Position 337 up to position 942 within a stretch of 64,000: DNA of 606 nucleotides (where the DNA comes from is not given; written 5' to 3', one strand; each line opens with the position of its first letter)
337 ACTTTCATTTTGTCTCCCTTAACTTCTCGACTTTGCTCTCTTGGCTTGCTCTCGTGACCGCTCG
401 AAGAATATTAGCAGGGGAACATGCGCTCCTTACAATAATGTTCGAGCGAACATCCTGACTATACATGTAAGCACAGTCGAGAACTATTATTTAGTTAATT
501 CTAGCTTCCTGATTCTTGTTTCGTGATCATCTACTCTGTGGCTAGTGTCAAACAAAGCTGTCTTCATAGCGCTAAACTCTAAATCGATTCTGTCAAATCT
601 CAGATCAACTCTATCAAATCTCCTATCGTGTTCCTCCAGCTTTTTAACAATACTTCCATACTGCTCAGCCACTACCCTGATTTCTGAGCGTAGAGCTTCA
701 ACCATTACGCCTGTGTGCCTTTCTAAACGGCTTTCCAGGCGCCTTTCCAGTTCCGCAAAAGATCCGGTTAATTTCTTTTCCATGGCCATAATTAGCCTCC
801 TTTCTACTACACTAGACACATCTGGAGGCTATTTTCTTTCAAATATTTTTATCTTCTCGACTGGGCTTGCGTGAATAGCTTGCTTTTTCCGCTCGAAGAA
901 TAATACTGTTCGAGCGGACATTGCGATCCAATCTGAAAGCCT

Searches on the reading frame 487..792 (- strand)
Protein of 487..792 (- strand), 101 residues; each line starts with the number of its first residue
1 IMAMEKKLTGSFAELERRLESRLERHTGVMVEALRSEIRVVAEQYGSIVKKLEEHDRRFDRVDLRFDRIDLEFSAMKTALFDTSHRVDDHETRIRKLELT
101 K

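Call 9: search_protein_families(library=pfam, proteins=[window:487-792:-], max_evalue=0.01)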
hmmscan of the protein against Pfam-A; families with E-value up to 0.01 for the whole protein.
window:487-792:- (101 aa): 0 families
